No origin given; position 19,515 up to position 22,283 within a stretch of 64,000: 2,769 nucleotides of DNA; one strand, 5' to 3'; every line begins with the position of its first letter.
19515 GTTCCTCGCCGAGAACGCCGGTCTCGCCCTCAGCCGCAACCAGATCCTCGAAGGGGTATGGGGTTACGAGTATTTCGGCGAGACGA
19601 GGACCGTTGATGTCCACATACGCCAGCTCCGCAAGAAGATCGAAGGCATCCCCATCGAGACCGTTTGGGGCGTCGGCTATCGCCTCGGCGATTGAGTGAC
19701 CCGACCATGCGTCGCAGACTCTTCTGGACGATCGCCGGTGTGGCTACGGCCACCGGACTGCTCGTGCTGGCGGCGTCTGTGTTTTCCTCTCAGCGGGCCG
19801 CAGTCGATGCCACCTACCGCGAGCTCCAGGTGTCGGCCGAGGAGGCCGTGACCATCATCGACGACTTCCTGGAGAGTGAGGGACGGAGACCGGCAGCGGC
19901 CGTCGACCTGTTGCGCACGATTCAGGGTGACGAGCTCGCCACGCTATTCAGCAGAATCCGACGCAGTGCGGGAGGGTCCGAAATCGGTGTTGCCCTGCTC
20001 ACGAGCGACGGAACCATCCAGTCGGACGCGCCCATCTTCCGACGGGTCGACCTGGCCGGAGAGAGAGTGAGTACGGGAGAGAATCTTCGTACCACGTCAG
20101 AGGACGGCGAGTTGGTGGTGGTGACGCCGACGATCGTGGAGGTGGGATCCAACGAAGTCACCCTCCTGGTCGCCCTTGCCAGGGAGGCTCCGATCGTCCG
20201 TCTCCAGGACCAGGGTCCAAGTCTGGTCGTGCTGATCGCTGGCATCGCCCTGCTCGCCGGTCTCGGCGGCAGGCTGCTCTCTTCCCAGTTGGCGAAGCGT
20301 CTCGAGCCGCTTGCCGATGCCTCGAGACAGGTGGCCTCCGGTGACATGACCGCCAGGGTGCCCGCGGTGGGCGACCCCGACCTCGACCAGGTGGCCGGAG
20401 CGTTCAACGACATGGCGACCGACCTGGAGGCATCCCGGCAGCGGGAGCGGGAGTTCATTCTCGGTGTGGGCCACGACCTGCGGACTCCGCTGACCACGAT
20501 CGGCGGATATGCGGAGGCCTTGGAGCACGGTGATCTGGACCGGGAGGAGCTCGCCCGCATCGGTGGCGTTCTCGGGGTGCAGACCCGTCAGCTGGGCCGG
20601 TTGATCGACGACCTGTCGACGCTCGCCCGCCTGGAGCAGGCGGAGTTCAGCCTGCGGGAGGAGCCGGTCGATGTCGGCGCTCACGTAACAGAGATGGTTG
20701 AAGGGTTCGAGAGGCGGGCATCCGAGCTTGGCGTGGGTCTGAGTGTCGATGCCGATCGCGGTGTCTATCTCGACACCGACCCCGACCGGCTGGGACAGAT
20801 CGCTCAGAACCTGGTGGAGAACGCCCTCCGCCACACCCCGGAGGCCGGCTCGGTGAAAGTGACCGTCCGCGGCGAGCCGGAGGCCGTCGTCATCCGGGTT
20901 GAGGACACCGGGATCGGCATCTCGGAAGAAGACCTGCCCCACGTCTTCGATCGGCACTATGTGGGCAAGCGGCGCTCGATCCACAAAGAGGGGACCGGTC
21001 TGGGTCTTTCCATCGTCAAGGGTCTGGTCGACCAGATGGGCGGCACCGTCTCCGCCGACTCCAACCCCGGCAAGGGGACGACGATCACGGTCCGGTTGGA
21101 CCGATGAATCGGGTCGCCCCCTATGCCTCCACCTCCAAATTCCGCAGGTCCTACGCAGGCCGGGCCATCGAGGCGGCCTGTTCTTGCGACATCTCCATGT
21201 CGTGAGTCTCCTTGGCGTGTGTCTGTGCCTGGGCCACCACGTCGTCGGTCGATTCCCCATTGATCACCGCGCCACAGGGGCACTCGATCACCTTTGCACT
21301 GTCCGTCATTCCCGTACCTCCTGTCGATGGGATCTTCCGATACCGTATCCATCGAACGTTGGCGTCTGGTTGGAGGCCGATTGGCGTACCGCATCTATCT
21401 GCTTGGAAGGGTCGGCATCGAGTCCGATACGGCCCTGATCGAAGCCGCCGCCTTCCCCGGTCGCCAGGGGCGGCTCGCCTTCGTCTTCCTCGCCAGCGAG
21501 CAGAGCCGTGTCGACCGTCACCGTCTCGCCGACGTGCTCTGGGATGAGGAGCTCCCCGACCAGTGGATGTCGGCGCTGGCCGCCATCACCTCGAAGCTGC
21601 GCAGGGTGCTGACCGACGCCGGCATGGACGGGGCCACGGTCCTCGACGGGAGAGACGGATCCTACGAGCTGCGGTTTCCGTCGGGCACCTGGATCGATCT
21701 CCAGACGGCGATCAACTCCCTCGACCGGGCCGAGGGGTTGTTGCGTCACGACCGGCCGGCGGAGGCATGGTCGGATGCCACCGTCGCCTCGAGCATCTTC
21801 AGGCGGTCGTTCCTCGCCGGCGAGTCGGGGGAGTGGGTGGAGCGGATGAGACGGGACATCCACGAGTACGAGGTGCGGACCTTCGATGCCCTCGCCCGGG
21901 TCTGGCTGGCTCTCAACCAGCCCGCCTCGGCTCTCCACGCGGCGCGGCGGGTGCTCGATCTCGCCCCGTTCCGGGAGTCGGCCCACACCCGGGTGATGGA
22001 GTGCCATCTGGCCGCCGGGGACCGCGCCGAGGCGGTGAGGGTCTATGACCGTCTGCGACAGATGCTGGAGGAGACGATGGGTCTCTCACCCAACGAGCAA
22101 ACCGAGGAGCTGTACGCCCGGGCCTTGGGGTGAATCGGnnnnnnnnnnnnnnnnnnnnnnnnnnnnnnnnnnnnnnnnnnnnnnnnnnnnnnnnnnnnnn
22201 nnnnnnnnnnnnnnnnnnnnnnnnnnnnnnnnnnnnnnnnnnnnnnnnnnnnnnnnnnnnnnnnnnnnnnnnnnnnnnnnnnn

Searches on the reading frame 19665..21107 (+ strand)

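Call 92: search_protein_families(library=pfam, proteins=[window:19665-21107:+], max_evalue=0.00001)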
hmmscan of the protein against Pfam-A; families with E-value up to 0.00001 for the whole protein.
window:19665-21107:+ (480 aa): 4 families
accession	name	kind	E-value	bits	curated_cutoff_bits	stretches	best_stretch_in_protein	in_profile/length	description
PF02518.31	HATPase_c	-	6.4e-34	117.2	26.4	1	371-479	1-108/111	Histidine kinase-, DNA gyrase B-, and HSP90-like ATPase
PF00512.31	HisKA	-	1.3e-13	51.2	26.9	1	261-325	2-65/66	His Kinase A (phospho-acceptor) domain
PF00672.30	HAMP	-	3.4e-11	43.7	25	1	204-255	1-52/53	HAMP domain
PF13581.12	HATPase_c_2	-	2.8e-06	27.8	27.4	1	381-477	41-126/127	Histidine kinase-like ATPase domain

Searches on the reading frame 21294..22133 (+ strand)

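Call 93: search_protein_families(library=pfam, proteins=[window:21294-22133:+], max_evalue=0.00001)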
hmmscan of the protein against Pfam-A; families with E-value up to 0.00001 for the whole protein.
window:21294-22133:+ (279 aa): 1 family
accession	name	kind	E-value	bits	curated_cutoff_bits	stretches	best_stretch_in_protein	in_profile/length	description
PF03704.23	BTAD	-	1.3e-19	71.4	22.1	1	135-276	2-144/146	Bacterial transcriptional activator domain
